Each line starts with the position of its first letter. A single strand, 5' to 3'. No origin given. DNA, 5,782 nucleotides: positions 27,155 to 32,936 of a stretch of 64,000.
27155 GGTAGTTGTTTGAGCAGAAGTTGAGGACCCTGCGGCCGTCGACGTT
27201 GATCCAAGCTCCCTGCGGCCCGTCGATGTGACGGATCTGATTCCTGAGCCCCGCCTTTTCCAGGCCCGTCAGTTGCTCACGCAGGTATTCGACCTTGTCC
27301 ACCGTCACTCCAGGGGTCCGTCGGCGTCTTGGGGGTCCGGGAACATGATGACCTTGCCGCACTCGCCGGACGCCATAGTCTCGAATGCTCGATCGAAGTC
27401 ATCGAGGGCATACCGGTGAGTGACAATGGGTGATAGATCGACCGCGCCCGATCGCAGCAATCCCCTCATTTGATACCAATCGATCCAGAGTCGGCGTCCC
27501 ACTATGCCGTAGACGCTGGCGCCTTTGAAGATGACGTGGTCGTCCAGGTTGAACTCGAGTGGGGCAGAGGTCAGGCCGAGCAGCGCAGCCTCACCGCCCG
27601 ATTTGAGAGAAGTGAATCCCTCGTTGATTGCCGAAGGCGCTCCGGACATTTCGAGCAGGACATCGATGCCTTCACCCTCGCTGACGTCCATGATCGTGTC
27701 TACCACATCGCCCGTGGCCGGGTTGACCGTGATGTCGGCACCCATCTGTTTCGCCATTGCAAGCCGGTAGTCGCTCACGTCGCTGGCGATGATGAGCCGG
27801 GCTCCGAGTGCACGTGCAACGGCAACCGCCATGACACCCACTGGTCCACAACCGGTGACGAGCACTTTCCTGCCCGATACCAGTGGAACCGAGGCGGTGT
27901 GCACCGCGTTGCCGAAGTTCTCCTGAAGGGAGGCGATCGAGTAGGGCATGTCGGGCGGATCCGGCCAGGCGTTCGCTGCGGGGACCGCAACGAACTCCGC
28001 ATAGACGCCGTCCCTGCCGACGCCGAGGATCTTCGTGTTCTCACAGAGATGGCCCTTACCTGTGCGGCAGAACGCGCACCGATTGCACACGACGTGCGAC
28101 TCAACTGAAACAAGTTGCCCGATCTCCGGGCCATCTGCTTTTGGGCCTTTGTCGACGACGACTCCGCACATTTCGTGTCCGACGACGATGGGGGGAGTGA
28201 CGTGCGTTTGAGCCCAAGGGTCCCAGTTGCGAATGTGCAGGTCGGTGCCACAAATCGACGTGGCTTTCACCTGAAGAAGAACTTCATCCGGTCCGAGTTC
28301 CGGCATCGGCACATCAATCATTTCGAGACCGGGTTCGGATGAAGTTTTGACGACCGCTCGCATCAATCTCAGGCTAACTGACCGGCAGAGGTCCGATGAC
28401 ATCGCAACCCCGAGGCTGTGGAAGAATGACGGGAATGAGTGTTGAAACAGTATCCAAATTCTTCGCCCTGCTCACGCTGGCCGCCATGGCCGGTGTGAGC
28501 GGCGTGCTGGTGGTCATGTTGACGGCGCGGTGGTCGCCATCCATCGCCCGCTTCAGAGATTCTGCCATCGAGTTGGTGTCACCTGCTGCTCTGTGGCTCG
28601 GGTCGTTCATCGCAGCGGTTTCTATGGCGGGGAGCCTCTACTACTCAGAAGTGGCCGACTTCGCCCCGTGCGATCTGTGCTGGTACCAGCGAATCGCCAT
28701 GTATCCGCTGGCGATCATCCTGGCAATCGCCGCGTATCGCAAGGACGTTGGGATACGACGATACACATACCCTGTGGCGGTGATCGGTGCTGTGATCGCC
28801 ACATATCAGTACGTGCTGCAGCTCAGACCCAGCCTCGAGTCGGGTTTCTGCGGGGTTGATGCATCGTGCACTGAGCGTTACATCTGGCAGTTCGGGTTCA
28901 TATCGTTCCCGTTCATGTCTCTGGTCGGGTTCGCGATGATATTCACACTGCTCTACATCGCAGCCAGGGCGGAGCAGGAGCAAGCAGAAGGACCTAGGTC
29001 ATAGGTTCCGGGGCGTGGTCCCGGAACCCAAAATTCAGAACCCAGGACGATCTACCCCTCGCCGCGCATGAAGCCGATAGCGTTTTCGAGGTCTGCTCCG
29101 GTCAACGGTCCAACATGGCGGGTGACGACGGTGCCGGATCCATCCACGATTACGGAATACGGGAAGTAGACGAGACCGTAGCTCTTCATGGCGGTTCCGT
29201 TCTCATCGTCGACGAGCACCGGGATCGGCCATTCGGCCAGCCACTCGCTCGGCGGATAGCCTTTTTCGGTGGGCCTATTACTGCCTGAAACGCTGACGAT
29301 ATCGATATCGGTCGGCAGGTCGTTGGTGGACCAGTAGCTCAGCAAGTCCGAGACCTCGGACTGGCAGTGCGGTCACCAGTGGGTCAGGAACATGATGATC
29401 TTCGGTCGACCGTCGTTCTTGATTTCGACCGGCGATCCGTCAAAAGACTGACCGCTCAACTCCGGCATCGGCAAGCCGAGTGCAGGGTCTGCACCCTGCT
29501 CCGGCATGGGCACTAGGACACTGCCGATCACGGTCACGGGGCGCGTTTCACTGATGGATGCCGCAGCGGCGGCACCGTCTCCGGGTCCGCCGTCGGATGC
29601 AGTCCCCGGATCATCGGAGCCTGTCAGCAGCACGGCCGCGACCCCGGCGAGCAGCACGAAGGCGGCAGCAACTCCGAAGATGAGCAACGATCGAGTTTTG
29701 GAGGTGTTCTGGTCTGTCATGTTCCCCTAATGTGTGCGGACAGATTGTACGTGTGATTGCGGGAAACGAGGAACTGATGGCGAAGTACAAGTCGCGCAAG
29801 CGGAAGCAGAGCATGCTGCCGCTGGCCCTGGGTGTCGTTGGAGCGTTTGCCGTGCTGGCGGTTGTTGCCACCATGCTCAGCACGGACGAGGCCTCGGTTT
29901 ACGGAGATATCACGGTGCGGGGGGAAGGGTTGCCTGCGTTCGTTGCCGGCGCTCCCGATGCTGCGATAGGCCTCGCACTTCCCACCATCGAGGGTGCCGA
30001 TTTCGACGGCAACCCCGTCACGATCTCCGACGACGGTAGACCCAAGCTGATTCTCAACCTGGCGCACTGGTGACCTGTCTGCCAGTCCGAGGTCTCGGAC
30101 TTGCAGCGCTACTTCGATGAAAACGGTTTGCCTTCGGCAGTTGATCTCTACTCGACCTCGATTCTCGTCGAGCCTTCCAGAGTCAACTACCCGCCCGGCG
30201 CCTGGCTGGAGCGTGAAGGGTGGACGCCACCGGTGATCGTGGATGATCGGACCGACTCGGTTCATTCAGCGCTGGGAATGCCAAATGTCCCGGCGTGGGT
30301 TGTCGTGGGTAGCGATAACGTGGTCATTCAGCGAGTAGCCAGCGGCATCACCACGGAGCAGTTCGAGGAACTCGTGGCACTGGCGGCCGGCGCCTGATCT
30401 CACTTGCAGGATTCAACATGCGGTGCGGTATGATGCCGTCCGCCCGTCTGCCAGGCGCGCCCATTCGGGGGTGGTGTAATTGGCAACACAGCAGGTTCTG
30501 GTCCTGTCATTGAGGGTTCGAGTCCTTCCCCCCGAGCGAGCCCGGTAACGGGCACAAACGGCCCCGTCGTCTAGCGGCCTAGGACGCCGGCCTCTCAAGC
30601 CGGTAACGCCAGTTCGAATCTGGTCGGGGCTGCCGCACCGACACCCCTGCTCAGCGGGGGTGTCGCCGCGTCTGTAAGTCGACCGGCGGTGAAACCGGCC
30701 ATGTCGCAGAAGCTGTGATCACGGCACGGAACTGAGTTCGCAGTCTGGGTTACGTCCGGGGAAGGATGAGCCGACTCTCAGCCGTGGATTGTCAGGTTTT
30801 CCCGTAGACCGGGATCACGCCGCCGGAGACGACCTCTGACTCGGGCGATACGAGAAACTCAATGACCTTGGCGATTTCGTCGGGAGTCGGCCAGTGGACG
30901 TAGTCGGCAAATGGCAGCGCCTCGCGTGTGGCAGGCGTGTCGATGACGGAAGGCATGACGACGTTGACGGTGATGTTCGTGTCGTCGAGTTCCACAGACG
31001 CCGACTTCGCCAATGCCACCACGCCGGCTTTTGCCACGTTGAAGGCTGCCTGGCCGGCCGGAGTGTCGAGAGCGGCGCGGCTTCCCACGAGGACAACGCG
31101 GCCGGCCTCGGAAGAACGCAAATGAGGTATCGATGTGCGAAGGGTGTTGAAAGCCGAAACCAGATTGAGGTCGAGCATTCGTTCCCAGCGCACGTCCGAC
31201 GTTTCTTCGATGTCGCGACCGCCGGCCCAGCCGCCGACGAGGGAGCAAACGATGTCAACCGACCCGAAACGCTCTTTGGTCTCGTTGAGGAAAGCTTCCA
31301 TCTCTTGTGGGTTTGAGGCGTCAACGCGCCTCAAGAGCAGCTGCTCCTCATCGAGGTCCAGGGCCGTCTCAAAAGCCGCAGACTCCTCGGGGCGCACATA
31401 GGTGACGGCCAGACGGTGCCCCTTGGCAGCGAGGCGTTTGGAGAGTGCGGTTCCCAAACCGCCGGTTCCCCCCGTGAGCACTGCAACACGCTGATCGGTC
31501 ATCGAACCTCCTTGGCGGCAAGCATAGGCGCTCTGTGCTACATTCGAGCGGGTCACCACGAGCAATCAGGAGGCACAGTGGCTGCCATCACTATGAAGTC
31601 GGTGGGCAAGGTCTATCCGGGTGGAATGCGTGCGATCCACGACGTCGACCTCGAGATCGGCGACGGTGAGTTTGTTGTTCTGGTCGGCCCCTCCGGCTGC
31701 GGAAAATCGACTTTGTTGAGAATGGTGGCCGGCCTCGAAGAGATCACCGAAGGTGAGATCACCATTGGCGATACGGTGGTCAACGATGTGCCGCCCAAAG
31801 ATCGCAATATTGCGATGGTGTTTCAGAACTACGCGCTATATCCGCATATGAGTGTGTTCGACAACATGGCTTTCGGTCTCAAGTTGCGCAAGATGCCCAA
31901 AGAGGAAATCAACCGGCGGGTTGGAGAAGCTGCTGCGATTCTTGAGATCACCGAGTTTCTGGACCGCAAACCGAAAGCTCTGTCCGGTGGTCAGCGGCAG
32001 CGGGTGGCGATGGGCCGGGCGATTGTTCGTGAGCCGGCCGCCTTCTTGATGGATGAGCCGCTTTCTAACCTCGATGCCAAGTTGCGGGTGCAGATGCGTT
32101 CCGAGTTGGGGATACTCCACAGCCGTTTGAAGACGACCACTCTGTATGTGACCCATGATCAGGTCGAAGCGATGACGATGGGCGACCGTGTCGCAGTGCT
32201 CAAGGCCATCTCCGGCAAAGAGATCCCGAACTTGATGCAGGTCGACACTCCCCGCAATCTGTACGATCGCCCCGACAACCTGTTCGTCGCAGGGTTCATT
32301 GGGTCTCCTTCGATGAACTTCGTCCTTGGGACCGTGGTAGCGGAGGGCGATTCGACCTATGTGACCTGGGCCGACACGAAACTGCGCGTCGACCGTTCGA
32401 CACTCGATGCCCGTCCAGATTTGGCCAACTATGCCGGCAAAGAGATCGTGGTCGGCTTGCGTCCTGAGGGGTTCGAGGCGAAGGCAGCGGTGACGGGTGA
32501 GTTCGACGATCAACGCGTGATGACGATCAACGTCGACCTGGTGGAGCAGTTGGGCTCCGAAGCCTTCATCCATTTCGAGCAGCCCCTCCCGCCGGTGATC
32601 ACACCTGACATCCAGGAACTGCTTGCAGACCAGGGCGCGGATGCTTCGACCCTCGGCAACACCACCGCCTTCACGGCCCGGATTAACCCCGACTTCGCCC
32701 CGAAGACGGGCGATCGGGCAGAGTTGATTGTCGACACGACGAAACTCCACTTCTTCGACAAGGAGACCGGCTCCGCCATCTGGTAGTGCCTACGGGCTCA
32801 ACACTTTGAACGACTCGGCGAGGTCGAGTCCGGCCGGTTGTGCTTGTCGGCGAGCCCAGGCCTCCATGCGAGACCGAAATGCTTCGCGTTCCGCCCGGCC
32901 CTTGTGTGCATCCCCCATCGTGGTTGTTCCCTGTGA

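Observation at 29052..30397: Two divergent TlpA/ResA-like thiol-disulfide oxidoreductase genes, each with in-frame TGA at the first Cys of the CxxC active site: predicted selenoproteins (W-U-P-H-C and W-U-P-V-C)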

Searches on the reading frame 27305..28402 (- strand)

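Call 11: search_protein_families(library=pfam, proteins=[window:27305-28402:-], max_evalue=0.01)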
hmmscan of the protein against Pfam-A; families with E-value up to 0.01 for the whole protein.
window:27305-28402:- (365 aa): 5 families
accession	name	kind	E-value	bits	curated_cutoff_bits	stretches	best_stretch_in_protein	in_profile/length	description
PF00107.32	ADH_zinc_N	-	5.1e-29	101.3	31.8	1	187-315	1-126/129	Zinc-binding dehydrogenase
PF08240.17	ADH_N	-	8.4e-27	93.9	23.5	1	37-147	1-101/104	Alcohol dehydrogenase GroES-like domain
PF16912.11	Glu_dehyd_C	-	4.1e-10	39.9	34.9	1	175-342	29-200/211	Glucose dehydrogenase C-terminus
PF01262.27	AlaDh_PNT_C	-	2.2e-05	24.4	23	1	162-230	13-82/214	Alanine dehydrogenase/PNT, C-terminal domain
PF13602.12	ADH_zinc_N_2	-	6.6e-05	24.3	27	1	220-352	1-133/134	Zinc-binding dehydrogenase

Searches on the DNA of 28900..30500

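Call 31: search_rna_families(source=window, start=28900, end=30500, threshold=evalue, max_evalue=10)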
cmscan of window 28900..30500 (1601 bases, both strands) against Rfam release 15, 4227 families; matches with E-value up to 10: 3.
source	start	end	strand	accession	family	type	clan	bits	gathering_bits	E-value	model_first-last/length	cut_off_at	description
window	30330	30404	-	RF03981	mir-8799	Gene; miRNA;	CL00146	18.9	46.2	9.4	1-90/90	no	mir-8799 microRNA precursor family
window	29545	29598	+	RF02791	CcsR1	Gene; sRNA;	-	14.2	65.3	2.9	1-83/83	no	Conserved CCUCCUCCC motif stress-induced RNA 1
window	29528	29582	-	RF03108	Methylosinus-1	Gene; sRNA;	-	12.5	145.1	4.6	1-214/214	no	Methylosinus-1 RNA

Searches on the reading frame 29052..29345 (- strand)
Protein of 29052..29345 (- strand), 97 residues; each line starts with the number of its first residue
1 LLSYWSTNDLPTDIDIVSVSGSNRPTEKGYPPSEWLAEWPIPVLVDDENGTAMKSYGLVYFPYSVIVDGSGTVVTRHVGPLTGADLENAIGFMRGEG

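Call 13: find_encoding_contigs(protein=window:29052-29345:-, flank=10000)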
Protein window:29052-29345:- (97 aa): 1 contig read that carries it; 1 place shown.
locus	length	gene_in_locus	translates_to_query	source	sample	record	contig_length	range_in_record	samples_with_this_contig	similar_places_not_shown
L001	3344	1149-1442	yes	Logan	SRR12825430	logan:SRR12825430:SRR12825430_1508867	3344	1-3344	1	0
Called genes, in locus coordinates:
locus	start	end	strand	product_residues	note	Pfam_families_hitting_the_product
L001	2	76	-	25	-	?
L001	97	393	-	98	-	-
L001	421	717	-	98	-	-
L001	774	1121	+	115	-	-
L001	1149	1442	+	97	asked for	-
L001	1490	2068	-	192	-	PF02600:DsbB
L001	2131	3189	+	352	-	PF08240:ADH_N, PF01262:AlaDh_PNT_C (faint), PF16912:Glu_dehyd_C, PF00107:ADH_zinc_N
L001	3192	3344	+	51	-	?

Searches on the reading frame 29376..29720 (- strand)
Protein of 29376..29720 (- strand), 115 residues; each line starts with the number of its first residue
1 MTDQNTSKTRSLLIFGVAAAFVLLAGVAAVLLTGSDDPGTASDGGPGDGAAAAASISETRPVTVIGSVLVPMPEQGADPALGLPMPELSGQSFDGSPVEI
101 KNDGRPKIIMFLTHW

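Call 48: list_cluster_members(proteins=[window:29376-29720:-, window:29055-29345:-, window:30101-30394:+, L005:10001-10342:+, L005:10373-10663:+])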
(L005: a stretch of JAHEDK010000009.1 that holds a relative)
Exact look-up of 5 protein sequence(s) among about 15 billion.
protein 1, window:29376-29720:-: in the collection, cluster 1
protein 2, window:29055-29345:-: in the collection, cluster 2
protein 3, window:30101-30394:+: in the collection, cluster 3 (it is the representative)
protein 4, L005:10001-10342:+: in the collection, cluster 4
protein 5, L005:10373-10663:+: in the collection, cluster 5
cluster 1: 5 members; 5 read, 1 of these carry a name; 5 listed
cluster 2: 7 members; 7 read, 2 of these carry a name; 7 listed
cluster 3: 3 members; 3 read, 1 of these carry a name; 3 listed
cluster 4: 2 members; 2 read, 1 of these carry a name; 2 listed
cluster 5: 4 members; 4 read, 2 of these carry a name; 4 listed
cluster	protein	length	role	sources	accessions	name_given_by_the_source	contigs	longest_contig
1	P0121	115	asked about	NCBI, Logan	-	-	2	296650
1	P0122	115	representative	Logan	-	-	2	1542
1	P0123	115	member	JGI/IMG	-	hypothetical protein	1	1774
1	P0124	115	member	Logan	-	-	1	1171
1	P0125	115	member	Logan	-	-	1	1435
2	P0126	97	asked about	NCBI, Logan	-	-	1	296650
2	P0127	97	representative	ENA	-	-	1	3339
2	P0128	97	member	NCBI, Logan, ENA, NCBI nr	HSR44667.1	MAG TPA: hypothetical protein VLT15_05470 [Acidimicrobiia bacterium] | hypothetical protein [Acidimicrobiia bacterium]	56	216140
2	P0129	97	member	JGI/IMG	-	hypothetical protein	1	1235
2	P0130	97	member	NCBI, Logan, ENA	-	-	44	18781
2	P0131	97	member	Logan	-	-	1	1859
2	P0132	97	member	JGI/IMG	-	-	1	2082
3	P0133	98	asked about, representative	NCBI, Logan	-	-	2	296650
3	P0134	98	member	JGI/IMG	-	hypothetical protein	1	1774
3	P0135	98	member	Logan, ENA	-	-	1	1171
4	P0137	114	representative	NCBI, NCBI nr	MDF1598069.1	MAG: hypothetical protein P1T08_18510 [Acidimicrobiia bacterium] | hypothetical protein [Acidimicrobiia bacterium]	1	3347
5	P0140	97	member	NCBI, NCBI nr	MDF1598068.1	MAG: hypothetical protein P1T08_18505 [Acidimicrobiia bacterium] | hypothetical protein [Acidimicrobiia bacterium]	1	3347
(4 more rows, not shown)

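Call 50: find_encoding_contigs(protein=P0121, flank=1000, max_places=4)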
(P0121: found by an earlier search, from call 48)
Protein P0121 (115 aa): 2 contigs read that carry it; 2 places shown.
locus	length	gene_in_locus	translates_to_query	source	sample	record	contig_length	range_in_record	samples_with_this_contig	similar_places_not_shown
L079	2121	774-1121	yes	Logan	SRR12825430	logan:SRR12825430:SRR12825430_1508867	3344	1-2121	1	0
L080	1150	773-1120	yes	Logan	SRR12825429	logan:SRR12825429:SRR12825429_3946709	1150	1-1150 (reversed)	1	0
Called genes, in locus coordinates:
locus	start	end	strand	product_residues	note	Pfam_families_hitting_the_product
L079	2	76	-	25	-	?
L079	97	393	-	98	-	-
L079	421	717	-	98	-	-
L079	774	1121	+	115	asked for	-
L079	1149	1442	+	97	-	-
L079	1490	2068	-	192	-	PF02600:DsbB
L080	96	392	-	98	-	-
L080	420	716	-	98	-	-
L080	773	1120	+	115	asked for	-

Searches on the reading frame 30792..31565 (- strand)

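Call 11: search_protein_families(library=pfam, proteins=[window:30792-31565:-], max_evalue=0.01)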
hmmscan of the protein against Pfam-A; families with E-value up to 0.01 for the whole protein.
window:30792-31565:- (257 aa): 5 families
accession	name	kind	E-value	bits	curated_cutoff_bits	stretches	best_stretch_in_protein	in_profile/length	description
PF00106.31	adh_short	-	3.3e-40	138.1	26.6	1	27-216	2-190/195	short chain dehydrogenase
PF13561.12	adh_short_C2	-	2e-37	129.5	27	1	35-253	6-231/236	Enoyl-(Acyl carrier protein) reductase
PF08659.16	KR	-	1.3e-10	41.9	22.6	1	29-189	4-163/180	KR domain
PF01370.27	Epimerase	-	5.6e-05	23.1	20.9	1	29-140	2-103/240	NAD dependent epimerase/dehydratase family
PF13460.12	NAD_binding_10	-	0.00011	22.6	27.2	1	32-208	1-146/184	NAD(P)H-binding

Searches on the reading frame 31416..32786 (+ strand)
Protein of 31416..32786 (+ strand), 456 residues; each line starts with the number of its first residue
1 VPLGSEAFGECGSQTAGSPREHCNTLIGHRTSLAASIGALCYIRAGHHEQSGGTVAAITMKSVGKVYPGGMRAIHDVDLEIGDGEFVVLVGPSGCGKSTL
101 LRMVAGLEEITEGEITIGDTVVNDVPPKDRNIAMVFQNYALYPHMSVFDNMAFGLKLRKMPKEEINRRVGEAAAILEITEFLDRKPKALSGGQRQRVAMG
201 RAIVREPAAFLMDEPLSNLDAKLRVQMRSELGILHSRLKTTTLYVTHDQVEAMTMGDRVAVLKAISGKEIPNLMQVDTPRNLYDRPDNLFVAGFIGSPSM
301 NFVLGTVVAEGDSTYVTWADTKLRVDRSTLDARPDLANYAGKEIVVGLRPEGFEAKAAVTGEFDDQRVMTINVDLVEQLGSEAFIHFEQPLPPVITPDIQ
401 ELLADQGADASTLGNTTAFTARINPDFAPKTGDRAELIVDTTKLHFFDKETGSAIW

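Call 11: search_protein_families(library=pfam, proteins=[window:31416-32786:+], max_evalue=0.01)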
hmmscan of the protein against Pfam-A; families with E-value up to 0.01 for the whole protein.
window:31416-32786:+ (456 aa): 9 families
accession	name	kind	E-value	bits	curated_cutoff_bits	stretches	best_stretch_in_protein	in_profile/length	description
PF00005.33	ABC_tran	-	2.1e-32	113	25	1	75-216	2-136/137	ABC transporter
PF17912.7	OB_MalK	-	1.1e-11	45.8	27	1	296-351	1-51/53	MalK OB fold domain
PF02463.25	SMC_N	-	0.00034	20.6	40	1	84-232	24-184/220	RecF/RecN/SMC N terminal domain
PF03193.22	RsgA_GTPase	-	0.0007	19.9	30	1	83-115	106-137/174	RsgA GTPase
PF13191.12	AAA_16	-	0.0013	19.6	32.6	1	81-105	21-45/167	AAA ATPase domain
PF13401.12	AAA_22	-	0.0015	19.3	27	1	85-109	6-30/130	AAA domain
PF20703.3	nSTAND1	-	0.0025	18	27.1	1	72-111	21-58/379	Novel STAND NTPase 1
PF13304.12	AAA_21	-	0.0058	17.2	27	0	86-107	1-22/304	AAA domain, putative AbiEii toxin, Type IV TA system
PF13555.12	AAA_29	-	0.0059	16.8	27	0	75-101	15-39/61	P-loop containing region of AAA domain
